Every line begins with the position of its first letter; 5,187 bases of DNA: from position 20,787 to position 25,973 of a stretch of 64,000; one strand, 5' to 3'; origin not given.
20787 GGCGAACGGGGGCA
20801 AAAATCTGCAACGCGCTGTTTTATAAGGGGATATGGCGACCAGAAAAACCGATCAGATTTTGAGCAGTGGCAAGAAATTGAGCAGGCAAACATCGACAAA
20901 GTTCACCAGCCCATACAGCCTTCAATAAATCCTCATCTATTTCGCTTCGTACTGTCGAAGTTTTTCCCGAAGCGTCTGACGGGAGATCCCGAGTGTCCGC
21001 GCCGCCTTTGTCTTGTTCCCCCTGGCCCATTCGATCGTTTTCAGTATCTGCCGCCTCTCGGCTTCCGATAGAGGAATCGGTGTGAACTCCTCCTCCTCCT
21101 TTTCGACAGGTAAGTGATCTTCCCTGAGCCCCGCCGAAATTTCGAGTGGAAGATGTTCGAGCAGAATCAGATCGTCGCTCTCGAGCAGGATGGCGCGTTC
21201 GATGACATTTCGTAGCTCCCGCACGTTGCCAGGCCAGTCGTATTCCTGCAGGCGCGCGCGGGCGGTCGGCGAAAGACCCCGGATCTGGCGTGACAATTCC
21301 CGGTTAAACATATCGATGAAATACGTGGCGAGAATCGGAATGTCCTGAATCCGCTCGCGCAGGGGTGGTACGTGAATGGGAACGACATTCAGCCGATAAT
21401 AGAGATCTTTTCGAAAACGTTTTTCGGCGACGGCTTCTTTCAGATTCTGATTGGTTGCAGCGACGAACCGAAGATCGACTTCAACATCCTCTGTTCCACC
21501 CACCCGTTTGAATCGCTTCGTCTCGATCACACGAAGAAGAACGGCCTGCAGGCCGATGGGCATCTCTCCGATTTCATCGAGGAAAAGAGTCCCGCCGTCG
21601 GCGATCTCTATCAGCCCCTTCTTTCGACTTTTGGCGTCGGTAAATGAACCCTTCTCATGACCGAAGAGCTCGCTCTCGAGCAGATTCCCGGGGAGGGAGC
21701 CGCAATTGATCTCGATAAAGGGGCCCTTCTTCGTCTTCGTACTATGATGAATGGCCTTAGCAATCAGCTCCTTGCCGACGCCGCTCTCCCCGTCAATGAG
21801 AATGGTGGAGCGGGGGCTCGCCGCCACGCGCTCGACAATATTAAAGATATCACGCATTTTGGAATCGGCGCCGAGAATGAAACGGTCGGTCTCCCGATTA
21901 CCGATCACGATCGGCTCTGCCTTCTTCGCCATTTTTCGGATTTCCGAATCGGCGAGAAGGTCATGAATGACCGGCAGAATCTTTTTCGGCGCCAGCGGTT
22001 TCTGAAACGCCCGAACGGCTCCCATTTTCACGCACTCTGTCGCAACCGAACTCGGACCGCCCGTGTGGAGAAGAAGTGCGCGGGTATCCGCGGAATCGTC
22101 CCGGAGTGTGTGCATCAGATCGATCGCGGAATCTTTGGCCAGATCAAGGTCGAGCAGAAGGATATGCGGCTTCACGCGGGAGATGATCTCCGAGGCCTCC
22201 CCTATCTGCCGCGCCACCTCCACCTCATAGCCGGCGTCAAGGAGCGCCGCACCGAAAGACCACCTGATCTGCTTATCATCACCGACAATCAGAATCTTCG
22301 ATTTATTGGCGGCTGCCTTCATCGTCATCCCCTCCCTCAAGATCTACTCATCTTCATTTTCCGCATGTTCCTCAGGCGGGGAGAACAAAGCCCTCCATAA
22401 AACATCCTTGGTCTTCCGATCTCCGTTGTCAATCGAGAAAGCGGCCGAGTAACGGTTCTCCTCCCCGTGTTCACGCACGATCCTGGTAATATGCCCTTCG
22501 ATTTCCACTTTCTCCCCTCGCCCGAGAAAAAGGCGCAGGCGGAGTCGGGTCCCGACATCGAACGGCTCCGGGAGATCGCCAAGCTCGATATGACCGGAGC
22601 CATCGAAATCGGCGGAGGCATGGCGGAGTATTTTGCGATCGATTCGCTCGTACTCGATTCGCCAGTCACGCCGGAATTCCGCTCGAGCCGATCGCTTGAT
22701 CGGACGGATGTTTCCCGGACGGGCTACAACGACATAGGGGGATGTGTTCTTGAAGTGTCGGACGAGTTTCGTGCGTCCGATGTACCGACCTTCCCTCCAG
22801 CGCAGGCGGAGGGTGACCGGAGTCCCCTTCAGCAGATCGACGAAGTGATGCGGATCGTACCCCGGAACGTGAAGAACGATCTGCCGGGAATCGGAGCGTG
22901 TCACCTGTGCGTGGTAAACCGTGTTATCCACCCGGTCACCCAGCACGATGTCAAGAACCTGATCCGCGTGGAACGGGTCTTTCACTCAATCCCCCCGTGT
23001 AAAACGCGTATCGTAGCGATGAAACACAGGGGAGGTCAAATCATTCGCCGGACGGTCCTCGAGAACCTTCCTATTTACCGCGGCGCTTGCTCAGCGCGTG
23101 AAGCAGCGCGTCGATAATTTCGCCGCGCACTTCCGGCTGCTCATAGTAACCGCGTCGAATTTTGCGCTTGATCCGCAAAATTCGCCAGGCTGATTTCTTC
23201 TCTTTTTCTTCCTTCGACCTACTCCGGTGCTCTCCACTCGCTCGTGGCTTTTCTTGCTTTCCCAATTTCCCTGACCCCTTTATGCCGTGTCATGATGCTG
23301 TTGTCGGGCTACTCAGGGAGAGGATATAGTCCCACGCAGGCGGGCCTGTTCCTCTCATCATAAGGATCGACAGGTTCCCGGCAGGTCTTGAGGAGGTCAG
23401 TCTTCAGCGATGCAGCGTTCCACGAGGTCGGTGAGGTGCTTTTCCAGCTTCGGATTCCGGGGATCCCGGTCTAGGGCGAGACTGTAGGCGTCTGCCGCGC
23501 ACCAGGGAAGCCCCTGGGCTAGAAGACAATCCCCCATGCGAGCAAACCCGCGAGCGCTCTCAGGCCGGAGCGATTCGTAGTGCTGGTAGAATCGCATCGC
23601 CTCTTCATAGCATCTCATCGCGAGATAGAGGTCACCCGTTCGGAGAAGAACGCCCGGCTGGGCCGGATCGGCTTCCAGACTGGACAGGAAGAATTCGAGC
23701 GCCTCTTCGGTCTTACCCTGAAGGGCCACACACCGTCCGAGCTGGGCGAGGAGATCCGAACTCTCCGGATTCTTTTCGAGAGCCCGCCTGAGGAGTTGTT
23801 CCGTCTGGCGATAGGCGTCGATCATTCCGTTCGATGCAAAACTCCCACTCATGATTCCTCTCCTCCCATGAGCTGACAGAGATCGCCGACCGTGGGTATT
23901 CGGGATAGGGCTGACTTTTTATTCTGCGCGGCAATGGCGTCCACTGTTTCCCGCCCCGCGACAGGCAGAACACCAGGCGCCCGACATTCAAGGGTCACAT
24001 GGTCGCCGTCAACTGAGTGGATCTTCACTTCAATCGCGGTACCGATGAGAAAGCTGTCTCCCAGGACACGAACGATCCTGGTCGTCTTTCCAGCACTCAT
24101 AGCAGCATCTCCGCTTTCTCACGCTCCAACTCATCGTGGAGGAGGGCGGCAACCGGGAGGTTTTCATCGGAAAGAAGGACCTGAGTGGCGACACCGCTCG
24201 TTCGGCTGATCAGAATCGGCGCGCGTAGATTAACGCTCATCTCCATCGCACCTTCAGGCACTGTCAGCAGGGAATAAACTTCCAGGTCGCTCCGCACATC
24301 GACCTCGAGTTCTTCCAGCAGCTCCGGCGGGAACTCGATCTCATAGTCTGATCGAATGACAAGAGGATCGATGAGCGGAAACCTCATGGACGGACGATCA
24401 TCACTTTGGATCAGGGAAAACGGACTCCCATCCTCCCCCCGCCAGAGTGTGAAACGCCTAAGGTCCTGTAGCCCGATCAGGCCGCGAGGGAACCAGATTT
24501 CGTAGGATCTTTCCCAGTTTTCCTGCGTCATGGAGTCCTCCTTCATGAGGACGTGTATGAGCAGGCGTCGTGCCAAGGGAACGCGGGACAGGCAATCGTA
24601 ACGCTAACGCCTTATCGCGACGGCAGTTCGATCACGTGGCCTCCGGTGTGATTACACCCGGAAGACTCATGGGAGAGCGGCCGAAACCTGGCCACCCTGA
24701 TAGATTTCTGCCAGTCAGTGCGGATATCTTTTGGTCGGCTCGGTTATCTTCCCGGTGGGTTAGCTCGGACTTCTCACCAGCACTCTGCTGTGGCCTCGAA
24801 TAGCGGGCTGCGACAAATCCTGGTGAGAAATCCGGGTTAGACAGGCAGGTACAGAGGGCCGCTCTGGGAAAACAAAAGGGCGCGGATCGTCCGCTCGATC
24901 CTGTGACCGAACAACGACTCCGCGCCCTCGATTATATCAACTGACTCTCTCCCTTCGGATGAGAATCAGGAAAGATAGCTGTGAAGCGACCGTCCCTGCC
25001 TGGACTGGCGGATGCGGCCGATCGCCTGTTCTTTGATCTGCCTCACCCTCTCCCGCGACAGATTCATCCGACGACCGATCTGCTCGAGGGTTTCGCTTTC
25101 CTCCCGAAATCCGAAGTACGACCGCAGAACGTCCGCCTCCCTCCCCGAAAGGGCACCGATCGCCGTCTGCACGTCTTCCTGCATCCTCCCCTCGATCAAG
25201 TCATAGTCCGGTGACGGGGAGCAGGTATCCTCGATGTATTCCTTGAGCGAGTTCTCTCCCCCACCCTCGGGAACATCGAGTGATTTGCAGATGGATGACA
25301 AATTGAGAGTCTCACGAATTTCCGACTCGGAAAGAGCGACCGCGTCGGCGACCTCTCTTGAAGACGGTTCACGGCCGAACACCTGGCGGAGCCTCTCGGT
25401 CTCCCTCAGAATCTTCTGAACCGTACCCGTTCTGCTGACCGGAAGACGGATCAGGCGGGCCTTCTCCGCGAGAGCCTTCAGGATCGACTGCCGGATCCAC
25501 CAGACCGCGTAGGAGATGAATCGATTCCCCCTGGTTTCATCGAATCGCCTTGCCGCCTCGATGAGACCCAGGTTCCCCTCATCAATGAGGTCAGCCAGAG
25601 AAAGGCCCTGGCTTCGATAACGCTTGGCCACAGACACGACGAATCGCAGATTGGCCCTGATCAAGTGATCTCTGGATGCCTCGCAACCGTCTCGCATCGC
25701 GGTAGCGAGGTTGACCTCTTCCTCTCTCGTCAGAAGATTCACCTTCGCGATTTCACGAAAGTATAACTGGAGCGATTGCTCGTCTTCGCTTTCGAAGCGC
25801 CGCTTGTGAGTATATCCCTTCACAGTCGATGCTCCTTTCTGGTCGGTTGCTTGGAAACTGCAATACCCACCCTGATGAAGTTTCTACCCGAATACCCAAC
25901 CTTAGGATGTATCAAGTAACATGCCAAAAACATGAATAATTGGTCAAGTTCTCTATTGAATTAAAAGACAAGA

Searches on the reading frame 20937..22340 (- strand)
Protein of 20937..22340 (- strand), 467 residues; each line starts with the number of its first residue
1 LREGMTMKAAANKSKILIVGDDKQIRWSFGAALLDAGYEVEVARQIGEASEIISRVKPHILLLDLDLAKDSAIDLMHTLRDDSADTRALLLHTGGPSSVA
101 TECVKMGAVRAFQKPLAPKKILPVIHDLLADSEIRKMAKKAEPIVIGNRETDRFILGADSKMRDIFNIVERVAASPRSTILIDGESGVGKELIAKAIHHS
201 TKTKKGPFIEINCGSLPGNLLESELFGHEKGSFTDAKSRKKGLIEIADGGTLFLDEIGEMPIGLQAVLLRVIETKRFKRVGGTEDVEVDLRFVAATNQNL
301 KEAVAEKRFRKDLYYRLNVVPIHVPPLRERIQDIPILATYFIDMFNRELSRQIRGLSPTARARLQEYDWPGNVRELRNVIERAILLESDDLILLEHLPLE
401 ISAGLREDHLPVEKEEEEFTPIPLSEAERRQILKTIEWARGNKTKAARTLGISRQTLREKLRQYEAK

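Call 86: search_protein_families(library=pfam, proteins=[window:20937-22340:-], max_evalue=0.01)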
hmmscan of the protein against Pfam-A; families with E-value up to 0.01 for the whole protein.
window:20937-22340:- (467 aa): 12 families
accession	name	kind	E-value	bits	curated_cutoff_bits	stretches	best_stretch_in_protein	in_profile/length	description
PF00158.32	Sigma54_activat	-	1.4e-68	230.3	20.2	1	155-323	1-168/168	Sigma-54 interaction domain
PF25601.1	AAA_lid_14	-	5e-27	94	27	1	328-407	1-80/87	AAA+ ATPase lid domain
PF14532.12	Sigma54_activ_2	-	3.9e-19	69.7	25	1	156-327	1-138/138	Sigma-54 interaction domain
PF02954.25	HTH_8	-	8.1e-14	51.5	22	1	424-464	2-42/42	Bacterial regulatory protein, Fis family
PF00072.30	Response_reg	-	1.6e-12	48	30.2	1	16-123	1-108/111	Response regulator receiver domain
PF07728.20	AAA_5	-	4.4e-07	30.4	22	1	180-300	2-125/139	AAA domain (dynein-related subfamily)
PF00004.35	AAA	-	9e-06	26.6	21.2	1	181-314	2-128/131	ATPase family associated with various cellular activities (AAA)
PF07724.20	AAA_2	-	3.3e-05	24.4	27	1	176-308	2-135/166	AAA domain (Cdc48 subfamily)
PF01078.27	Mg_chelatase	-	0.00016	21.6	20.3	0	238-298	96-158/207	Magnesium chelatase, subunit ChlI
PF13556.12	HTH_30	-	0.00064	19.9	27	1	440-465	12-37/59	PucR C-terminal helix-turn-helix domain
PF20161.5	VpsR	-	0.00084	19.5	23.7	1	6-72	3-66/121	VpsR domain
PF13191.12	AAA_16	-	0.0024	18.8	32.6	0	161-216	8-63/167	AAA ATPase domain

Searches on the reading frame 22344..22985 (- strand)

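Call 86: search_protein_families(library=pfam, proteins=[window:22344-22985:-], max_evalue=0.01)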
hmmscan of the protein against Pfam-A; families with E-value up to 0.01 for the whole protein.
window:22344-22985:- (213 aa): 1 family
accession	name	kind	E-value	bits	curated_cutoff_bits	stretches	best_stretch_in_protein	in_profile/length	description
PF07238.19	PilZ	-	0.00013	22.7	22.5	1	138-201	39-101/102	PilZ domain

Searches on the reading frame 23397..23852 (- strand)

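Call 86: search_protein_families(library=pfam, proteins=[window:23397-23852:-], max_evalue=0.01)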
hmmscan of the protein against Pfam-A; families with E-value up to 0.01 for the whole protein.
window:23397-23852:- (151 aa): 16 families
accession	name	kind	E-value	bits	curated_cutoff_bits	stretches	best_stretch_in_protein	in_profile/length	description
PF14559.12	TPR_19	-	3.6e-12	46.9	25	2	14-66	7-59/68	Tetratricopeptide repeat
PF13431.12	TPR_17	-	6.5e-12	45.2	24.4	1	20-53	1-34/34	Tetratricopeptide repeat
PF00515.34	TPR_1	-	1e-11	44.6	27.8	0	33-63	2-32/34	Tetratricopeptide repeat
PF13432.12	TPR_16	-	1.7e-10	41.6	32.7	1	18-66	17-65/65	Tetratricopeptide repeat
PF13424.12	TPR_12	-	2.2e-10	41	30.1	2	12-62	24-75/77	Tetratricopeptide repeat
PF07719.23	TPR_2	-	3e-09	36.7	27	0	34-63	3-32/34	Tetratricopeptide repeat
PF13428.12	TPR_14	-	7.5e-09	35.9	23.5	0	33-74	2-43/44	Tetratricopeptide repeat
PF13181.12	TPR_8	-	8.1e-06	26.1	25.7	0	34-64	3-33/34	Tetratricopeptide repeat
PF13414.12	TPR_11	-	1.3e-05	25.2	26.8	0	45-78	7-40/42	TPR repeat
PF13176.12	TPR_7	-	0.00016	21.9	27.9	0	35-63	2-32/36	Tetratricopeptide repeat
PF12895.13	ANAPC3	-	0.00067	20.3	27.2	1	13-90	4-80/82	Anaphase-promoting complex, cyclosome, subunit 3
PF13174.12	TPR_6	-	0.0011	19.9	26.3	0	68-99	2-33/33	Tetratricopeptide repeat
PF14561.12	TPR_20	-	0.0022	18.7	25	1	19-63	9-53/90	Tetratricopeptide repeat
PF04733.20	Coatomer_E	-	0.0029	17.5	21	1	12-61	215-264/290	Coatomer epsilon subunit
PF23914.1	TPR_CcmH_CycH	-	0.0072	16.6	42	0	21-70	39-88/158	Cytochrome c-type biogenesis protein H TPR domain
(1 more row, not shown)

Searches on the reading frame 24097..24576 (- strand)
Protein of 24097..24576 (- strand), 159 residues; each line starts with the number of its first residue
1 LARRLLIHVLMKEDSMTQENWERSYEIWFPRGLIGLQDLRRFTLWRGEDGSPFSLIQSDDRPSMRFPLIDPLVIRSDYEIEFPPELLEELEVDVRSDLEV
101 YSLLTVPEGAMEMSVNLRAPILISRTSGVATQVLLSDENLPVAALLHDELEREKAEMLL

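Call 86: search_protein_families(library=pfam, proteins=[window:24097-24576:-], max_evalue=0.01)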
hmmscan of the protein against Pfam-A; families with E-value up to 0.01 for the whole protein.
window:24097-24576:- (159 aa): 1 family
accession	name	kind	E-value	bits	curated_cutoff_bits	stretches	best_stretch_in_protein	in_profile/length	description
PF02623.20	FliW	-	1.2e-29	103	25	1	27-143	1-119/122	FliW protein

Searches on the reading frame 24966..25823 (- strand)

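Call 86: search_protein_families(library=pfam, proteins=[window:24966-25823:-], max_evalue=0.01)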
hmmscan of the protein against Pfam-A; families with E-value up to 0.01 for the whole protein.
window:24966-25823:- (285 aa): 4 families
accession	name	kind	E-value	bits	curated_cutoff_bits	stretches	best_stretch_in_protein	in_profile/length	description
PF04542.20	Sigma70_r2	-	7.2e-19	67.8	24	1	54-123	1-70/71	Sigma-70 region 2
PF04539.22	Sigma70_r3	-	2.8e-15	56.6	25.3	1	135-205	3-74/78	Sigma-70 region 3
PF04545.22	Sigma70_r4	-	3.1e-15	55.8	24.1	1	221-273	1-50/50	Sigma-70, region 4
PF00140.25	Sigma70_r1_2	-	1.4e-11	44.6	22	1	17-46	2-31/34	Sigma-70 factor, region 1.2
